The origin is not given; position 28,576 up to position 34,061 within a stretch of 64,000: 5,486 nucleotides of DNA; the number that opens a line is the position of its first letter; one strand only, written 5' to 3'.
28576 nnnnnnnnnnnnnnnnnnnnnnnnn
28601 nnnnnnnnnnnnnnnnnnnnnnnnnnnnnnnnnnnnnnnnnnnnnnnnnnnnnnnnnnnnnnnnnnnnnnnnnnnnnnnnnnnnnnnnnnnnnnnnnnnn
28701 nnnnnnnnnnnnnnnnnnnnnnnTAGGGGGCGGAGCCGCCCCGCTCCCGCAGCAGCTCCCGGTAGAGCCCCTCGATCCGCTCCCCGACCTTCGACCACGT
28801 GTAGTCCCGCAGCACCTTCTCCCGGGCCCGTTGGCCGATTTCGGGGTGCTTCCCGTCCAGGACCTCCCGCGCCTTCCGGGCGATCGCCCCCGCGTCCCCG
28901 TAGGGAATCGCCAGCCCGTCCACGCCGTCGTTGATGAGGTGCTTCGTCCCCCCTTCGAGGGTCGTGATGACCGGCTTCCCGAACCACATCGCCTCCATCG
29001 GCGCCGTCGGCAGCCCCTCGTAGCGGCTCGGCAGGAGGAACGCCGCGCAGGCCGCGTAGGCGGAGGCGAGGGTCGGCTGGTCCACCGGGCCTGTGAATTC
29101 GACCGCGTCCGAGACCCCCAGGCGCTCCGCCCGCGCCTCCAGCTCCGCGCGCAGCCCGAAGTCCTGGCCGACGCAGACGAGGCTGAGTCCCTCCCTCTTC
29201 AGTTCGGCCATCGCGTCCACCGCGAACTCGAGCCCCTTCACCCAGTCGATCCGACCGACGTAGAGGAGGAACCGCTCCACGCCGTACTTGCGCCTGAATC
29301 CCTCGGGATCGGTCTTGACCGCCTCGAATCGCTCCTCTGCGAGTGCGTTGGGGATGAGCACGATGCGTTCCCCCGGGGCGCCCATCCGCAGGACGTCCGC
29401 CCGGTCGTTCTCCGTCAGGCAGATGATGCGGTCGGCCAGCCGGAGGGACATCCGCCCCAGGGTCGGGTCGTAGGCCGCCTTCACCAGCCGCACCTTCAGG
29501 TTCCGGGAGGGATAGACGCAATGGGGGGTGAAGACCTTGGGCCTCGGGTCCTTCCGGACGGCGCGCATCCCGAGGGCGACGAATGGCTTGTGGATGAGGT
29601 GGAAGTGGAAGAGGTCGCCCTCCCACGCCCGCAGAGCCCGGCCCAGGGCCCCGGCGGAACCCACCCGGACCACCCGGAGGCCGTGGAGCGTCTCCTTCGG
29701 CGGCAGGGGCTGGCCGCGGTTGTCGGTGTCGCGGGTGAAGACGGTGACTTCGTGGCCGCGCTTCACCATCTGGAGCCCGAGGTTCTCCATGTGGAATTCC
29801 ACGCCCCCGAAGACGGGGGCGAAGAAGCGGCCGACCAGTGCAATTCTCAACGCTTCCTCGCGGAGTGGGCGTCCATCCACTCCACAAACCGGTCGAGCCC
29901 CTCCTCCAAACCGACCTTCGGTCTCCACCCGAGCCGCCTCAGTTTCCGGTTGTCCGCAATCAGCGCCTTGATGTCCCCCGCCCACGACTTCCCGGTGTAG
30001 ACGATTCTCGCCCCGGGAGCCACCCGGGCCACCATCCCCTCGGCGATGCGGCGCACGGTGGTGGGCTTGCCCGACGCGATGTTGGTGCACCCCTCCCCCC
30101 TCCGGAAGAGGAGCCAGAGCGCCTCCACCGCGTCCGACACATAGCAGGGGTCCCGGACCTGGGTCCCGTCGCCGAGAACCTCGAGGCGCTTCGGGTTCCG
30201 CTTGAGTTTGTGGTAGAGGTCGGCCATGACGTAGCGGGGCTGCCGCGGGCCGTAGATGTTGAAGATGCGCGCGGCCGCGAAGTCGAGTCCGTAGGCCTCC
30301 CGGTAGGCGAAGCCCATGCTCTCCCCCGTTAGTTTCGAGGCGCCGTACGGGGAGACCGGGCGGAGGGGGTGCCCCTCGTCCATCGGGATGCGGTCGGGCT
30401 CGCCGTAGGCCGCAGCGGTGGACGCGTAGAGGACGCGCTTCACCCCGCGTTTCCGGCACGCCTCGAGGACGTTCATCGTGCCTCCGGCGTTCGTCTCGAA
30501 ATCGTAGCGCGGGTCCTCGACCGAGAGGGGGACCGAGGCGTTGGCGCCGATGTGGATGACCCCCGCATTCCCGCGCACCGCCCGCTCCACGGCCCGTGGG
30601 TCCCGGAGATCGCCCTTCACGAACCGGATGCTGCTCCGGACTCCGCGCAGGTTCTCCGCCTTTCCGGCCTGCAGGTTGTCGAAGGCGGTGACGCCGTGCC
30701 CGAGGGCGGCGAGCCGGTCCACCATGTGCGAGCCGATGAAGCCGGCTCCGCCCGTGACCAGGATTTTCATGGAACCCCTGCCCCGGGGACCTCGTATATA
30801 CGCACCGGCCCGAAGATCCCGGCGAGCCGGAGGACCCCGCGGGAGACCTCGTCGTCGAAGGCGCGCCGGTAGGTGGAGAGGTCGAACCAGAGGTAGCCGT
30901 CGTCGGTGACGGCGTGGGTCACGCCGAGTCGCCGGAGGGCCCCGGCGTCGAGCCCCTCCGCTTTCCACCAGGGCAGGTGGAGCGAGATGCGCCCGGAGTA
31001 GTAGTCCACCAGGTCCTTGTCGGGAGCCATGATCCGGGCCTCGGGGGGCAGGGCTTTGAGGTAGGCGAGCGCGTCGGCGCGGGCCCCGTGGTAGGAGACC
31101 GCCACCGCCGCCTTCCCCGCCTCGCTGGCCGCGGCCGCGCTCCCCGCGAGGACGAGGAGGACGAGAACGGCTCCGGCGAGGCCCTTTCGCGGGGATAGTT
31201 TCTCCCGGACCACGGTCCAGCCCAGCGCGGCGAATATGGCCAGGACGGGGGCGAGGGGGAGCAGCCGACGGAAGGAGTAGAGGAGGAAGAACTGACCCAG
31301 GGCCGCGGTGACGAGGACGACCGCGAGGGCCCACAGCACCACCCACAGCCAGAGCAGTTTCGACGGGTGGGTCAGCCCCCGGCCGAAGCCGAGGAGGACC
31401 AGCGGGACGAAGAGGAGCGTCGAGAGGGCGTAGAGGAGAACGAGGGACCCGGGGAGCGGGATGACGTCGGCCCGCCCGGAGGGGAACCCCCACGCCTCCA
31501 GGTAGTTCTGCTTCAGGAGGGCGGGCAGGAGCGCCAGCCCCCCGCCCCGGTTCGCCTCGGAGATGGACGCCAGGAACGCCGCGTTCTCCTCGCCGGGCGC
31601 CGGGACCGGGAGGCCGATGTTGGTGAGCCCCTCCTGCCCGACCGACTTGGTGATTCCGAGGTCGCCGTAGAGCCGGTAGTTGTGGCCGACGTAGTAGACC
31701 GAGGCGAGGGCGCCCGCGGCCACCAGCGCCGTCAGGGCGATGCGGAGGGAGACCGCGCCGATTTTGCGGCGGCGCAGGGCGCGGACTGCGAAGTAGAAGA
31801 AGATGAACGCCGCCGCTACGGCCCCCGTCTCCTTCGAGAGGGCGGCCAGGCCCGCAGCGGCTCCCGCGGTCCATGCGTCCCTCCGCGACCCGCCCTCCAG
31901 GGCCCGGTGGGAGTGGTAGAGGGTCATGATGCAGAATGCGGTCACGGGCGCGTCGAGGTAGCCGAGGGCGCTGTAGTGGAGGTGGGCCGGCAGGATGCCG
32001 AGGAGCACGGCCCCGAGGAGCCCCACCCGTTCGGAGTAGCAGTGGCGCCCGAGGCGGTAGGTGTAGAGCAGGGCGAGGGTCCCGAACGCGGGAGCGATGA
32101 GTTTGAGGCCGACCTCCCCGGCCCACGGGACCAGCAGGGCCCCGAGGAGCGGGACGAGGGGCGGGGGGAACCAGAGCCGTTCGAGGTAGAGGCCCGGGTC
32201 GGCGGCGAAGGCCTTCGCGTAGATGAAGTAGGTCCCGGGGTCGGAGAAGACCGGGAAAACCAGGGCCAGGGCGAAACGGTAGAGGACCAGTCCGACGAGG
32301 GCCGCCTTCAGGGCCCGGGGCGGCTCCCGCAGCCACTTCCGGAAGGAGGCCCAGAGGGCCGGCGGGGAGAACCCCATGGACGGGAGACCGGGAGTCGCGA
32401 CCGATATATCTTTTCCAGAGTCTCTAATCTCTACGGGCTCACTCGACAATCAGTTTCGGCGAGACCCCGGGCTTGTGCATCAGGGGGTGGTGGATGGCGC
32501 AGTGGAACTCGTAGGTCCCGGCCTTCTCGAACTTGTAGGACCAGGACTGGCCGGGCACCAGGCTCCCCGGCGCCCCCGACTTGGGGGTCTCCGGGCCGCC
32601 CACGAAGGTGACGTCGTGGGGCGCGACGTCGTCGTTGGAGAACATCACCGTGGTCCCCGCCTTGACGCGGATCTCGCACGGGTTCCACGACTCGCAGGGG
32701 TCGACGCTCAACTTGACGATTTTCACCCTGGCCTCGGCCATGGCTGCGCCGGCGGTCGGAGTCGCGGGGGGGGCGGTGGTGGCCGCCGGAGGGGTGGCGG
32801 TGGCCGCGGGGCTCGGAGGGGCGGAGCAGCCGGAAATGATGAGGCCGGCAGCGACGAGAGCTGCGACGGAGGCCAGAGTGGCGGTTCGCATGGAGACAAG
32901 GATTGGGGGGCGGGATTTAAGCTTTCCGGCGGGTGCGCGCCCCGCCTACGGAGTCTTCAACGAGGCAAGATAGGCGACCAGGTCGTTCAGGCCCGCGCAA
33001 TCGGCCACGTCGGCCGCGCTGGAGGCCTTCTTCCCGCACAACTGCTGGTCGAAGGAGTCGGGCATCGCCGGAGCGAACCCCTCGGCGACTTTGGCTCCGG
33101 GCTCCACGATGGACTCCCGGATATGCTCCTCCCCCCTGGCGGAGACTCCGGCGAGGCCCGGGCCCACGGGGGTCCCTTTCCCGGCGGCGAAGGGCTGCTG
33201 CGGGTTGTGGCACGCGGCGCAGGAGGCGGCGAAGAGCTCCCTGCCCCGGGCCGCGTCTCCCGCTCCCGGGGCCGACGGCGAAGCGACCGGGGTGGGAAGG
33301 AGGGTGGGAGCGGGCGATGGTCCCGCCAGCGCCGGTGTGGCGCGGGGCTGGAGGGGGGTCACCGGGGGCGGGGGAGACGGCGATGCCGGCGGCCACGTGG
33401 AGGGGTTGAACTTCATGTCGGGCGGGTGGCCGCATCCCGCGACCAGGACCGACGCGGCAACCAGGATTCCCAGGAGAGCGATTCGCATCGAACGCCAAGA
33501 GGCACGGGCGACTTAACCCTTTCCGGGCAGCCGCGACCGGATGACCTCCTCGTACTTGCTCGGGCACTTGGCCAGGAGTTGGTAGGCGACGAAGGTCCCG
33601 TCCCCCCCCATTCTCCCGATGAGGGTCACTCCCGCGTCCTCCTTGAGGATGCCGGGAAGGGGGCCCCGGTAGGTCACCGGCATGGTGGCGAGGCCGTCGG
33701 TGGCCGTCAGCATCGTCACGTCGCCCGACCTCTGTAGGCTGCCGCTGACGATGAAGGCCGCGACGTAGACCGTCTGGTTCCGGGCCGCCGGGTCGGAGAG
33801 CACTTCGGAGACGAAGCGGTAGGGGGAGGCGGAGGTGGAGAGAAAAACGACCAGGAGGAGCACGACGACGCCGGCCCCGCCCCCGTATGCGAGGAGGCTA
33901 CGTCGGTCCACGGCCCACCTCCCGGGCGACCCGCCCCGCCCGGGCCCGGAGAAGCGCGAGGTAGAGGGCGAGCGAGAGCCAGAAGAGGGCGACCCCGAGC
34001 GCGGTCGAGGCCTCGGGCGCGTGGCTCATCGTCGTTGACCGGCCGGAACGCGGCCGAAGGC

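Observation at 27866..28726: TIR-like domain protein with an unknown C-terminal domain embedded in the glycosylation cluster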

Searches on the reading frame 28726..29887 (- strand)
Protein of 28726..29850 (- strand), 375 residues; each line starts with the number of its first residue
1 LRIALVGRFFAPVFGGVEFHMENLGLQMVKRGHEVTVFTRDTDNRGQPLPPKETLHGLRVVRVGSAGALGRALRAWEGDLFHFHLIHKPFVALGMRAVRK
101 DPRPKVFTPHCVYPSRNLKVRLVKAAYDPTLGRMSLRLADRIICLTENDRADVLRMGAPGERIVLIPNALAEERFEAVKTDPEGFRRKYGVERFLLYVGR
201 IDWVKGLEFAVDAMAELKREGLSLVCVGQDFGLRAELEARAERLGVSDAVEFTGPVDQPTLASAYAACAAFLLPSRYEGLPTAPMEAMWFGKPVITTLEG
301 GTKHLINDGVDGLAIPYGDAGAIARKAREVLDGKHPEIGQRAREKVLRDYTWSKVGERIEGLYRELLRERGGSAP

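Call 11: search_protein_families(library=pfam, proteins=[window:28726-29887:-], max_evalue=0.001)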
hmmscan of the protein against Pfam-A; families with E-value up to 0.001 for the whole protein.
window:28726-29887:- (387 aa): 0 families
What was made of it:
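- Tried and rejected: My first translation of the downstream gene (28726-29887, minus strand) was in the wrong frame and gave no Pfam hit (call 11).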

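Call 12: search_protein_families(library=ncbifam, proteins=[window:28726-29887:-], max_evalue=0.001)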
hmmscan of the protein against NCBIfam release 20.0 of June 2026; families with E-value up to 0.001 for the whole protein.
window:28726-29887:- (387 aa): 0 families

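Call 60: search_protein_families(library=pfam, proteins=[window:28726-29850:-], max_evalue=0.001)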
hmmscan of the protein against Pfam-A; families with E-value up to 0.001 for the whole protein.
window:28726-29850:- (375 aa): 6 families
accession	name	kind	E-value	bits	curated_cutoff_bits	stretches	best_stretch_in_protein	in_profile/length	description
PF00534.26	Glycos_transf_1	-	7.5e-33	113.9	26.4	1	189-335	12-162/172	Glycosyl transferases group 1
PF13692.12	Glyco_trans_1_4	-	3.3e-32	112.1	27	1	194-332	3-141/142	Glycosyl transferases group 1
PF13439.12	Glyco_transf_4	-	6.8e-23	82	28.5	1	14-171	1-167/170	Glycosyltransferase Family 4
PF13579.12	Glyco_trans_4_4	-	2.8e-19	70.5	29.7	1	15-168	1-157/158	Glycosyl transferase 4-like domain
PF20706.3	GT4-conflict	-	7.8e-09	35.4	26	1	191-316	196-335/385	Family 4 Glycosyltransferase in conflict systems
PF13524.12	Glyco_trans_1_2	-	2e-07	31.5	25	1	209-359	4-142/144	Glycosyl transferase-like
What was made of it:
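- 28723..29850 (-): Second GT4 glycosyltransferase (GT4b), convergent with TIR-X. The two stop codons overlap in the palindrome CTAG. Pfam (call 60).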

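Call 63: search_protein_families(library=padloc, proteins=[window:28726-29850:-], max_evalue=0.001)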
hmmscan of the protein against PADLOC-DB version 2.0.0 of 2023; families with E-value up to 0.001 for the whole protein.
window:28726-29850:- (375 aa): 0 families

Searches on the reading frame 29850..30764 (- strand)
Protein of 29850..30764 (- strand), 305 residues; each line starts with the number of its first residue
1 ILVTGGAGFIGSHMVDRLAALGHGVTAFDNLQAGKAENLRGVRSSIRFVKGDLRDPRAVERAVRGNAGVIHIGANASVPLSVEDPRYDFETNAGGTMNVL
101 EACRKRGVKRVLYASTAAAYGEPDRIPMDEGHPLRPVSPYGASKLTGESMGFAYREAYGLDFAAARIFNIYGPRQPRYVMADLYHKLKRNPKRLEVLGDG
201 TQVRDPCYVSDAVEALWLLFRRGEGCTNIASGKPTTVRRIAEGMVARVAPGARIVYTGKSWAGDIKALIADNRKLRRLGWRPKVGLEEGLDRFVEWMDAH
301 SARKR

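Call 11: search_protein_families(library=pfam, proteins=[window:29850-30764:-], max_evalue=0.001)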
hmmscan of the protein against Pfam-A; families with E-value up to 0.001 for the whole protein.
window:29850-30764:- (305 aa): 9 families
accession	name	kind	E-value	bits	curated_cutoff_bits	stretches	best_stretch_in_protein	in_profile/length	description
PF01370.27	Epimerase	-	9.1e-63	212.3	20.9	1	1-222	1-227/240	NAD dependent epimerase/dehydratase family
PF16363.11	GDP_Man_Dehyd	-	5.6e-62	210.5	27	1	2-291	1-330/332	GDP-mannose 4,6 dehydratase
PF01073.25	3Beta_HSD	-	1.3e-23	83.8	22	1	2-215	1-224/280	3-beta hydroxysteroid dehydrogenase/isomerase family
PF04321.23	RmlD_sub_bind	-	7.3e-18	65.1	27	1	1-220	3-197/287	RmlD substrate binding domain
PF13460.12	NAD_binding_10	-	2e-13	51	27.2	1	5-123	1-106/184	NAD(P)H-binding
PF02719.21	Polysacc_synt_2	-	2e-12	47.3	20.2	1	1-170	1-171/293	Polysaccharide biosynthesis protein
PF07993.18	NAD_binding_4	-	2.8e-08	33.7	20.1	1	41-173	58-210/258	Male sterility protein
PF05368.20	NmrA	-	9.5e-07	29.1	27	1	1-118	5-109/298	NmrA-like family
PF00106.31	adh_short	-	1.7e-05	24.8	26.6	1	1-65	3-70/195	short chain dehydrogenase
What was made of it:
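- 29847..30770 (-): NAD-dependent sugar epimerase/dehydratase. Pfam Epimerase, E=9e-63 (call 11).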

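Call 12: search_protein_families(library=ncbifam, proteins=[window:29850-30764:-], max_evalue=0.001)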
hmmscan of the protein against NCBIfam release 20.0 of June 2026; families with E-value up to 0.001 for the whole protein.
window:29850-30764:- (305 aa): 33 families (the best 25 are shown)
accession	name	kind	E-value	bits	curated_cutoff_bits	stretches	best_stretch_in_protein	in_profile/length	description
TIGR04180.1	EDH_00030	hypoth_equivalog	6e-49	166.7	475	1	1-283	1-295/297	NAD-dependent 4,6-dehydratase LegB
TIGR01179.1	galE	equivalog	1.3e-48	165.5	262.3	2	1-174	2-180/332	UDP-glucose 4-epimerase GalE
TIGR01181.1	dTDP_gluc_dehyt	equivalog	1.2e-46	159.3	365.1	1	1-302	2-316/321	dTDP-glucose 4,6-dehydratase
TIGR02197.1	heptose_epim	equivalog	5.4e-30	104.6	274.6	1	1-298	1-314/316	ADP-glyceromanno-heptose 6-epimerase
NF011728.1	PRK15181.1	equivalog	4.7e-27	94.9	760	1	2-301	19-342/348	Vi polysaccharide biosynthesis UDP-N-acetylglucosaminuronic acid C-4 epimerase TviC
NF042422.1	oxyalk_red_OleD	equivalog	3.1e-26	92.5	580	1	1-246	3-248/329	2-alkyl-3-oxoalkanoate reductase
NF007956.0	PRK10675.1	subfamily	3.9e-24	85.4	394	1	1-151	3-160/338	UDP-glucose 4-epimerase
NF007490.0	PRK10084.1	subfamily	4.2e-23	81.9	649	1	1-298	3-335/361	dTDP-glucose 4,6-dehydratase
TIGR03466.1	HpnA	hypoth_equivalog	5e-23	81.5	367.65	1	2-148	4-149/327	hopanoid-associated sugar epimerase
NF007582.0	PRK10217.1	equivalog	4.6e-22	78.6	698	1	1-301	4-335/355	dTDP-glucose 4,6-dehydratase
TIGR01472.1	gmd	equivalog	6e-21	75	415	1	46-248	56-268/342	GDP-mannose 4,6-dehydratase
NF042423.1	oxyalk_red_Shew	equivalog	2.6e-20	72.8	580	1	1-215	11-216/331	2-alkyl-3-oxoalkanoate reductase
NF047922.1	GDPFucSynFcl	equivalog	5.4e-18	65.5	500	1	1-299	5-303/308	GDP-L-fucose synthase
NF008360.0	PRK11150.1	equivalog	4.4e-16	59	452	1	1-297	2-306/310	ADP-glyceromanno-heptose 6-epimerase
TIGR02622.1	CDP_4_6_dhtase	equivalog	8.7e-16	58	278.45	1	1-159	7-173/352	CDP-glucose 4,6-dehydratase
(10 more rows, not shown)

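Call 63: search_protein_families(library=padloc, proteins=[window:29850-30764:-], max_evalue=0.001)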
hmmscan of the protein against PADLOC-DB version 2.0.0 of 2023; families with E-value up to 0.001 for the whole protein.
window:29850-30764:- (305 aa): 0 families

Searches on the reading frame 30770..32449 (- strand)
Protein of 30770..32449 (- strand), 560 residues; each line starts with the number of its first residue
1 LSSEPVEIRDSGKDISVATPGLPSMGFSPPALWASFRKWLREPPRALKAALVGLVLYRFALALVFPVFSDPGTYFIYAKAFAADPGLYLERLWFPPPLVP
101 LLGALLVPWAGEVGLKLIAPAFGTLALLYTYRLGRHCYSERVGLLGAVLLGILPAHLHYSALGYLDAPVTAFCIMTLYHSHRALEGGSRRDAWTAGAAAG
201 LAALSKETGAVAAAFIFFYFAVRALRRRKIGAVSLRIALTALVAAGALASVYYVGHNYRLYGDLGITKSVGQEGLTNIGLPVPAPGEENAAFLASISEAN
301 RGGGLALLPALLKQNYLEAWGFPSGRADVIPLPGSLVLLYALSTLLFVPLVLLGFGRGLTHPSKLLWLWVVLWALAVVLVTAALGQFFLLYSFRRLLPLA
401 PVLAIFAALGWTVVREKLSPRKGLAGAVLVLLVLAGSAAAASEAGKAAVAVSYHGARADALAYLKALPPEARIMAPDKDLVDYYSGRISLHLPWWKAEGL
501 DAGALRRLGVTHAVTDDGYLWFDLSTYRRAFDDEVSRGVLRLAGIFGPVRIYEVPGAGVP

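Call 11: search_protein_families(library=pfam, proteins=[window:30770-32449:-], max_evalue=0.001)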
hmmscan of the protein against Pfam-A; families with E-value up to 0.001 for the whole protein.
window:30770-32449:- (560 aa): 3 families
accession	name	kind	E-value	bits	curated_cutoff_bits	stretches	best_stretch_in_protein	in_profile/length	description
PF13231.12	PMT_2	-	1.8e-15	57.9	26.1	1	111-246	20-151/160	Dolichyl-phosphate-mannose-protein mannosyltransferase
PF02366.24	PMT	-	4.1e-05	23.7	22.7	1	122-236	92-212/245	Dolichyl-phosphate-mannose-protein mannosyltransferase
PF02516.20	STT3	-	9.7e-05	22.5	24.5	1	117-210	100-195/405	Oligosaccharyl transferase STT3, N-terminal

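Call 12: search_protein_families(library=ncbifam, proteins=[window:30770-32449:-], max_evalue=0.001)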
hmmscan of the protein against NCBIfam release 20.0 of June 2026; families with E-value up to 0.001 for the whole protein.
window:30770-32449:- (560 aa): 3 families
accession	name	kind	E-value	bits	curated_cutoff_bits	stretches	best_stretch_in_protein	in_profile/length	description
NF047440.1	LA3751_2_3_fam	subfamily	2.2e-05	23.5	200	1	96-262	82-245/460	LA_3751/LA_3752 family putative glycosyltransferase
TIGR04154.1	archaeo_STT3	subfamily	9.7e-05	20.9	450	1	116-248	99-250/831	oligosaccharyl transferase, archaeosortase A system-associated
TIGR03663.1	TIGR03663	subfamily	0.00018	20.7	126.25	1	115-231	73-189/435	flippase activity-associated protein Agl23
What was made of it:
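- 30767..32449 (-): GT-C type membrane glycosyltransferase (PMT_2 / Agl23-like). Weak NCBIfam hits to TIGR03663 and the STT3 family (calls 11, 12).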

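Call 63: search_protein_families(library=padloc, proteins=[window:30770-32449:-], max_evalue=0.001)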
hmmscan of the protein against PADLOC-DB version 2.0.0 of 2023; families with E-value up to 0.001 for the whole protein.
window:30770-32449:- (560 aa): 0 families

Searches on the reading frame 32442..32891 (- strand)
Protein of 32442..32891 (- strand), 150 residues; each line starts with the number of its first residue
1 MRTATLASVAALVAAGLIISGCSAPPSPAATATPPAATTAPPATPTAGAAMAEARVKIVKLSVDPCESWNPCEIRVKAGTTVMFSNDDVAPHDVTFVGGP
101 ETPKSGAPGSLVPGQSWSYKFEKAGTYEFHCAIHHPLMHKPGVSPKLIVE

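Call 62: search_protein_families(library=pfam, proteins=[window:32442-32891:-], max_evalue=0.0001)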
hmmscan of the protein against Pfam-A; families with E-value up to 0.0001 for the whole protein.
window:32442-32891:- (150 aa): 2 families
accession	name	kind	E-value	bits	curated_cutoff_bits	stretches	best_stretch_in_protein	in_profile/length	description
PF00127.26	Copper-bind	-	4.5e-08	33.8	21.2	1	69-138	14-92/99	Copper binding proteins, plastocyanin/azurin family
PF13473.12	Cupredoxin_1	-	4.3e-06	27.1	27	1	67-135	30-96/104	Cupredoxin-like domain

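Call 63: search_protein_families(library=padloc, proteins=[window:32442-32891:-], max_evalue=0.001)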
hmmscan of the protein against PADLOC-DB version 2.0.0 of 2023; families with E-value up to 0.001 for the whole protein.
window:32442-32891:- (150 aa): 0 families

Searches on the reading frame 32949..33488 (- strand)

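Call 62: search_protein_families(library=pfam, proteins=[window:32949-33488:-], max_evalue=0.0001)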
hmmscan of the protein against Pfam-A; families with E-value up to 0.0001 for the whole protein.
window:32949-33488:- (180 aa): 2 families
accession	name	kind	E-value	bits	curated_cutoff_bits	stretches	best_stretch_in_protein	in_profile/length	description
PF00034.26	Cytochrom_C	-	9.2e-08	33.7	21.3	1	79-178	1-90/90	Cytochrome c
PF13442.11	Cytochrome_CBB3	-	3e-05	24.7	27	1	78-144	2-50/68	Cytochrome C oxidase, cbb3-type, subunit III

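Call 63: search_protein_families(library=padloc, proteins=[window:32949-33488:-], max_evalue=0.001)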
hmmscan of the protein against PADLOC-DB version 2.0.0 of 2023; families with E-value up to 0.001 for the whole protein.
window:32949-33488:- (180 aa): 0 families

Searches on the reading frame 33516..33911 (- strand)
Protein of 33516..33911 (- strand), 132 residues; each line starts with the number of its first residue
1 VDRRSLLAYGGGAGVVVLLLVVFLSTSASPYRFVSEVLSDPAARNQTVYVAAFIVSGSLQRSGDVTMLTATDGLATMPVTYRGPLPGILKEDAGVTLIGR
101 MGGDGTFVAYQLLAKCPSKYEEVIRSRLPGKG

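Call 62: search_protein_families(library=pfam, proteins=[window:33516-33911:-], max_evalue=0.0001)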
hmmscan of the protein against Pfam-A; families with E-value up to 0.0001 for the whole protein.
window:33516-33911:- (132 aa): 1 family
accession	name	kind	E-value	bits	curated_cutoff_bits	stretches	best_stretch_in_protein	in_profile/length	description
PF03100.22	CcmE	-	1e-17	64.7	24.6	1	31-122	4-98/99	CcmE domain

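Call 63: search_protein_families(library=padloc, proteins=[window:33516-33911:-], max_evalue=0.001)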
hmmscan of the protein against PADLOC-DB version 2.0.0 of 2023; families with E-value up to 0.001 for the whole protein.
window:33516-33911:- (132 aa): 0 families
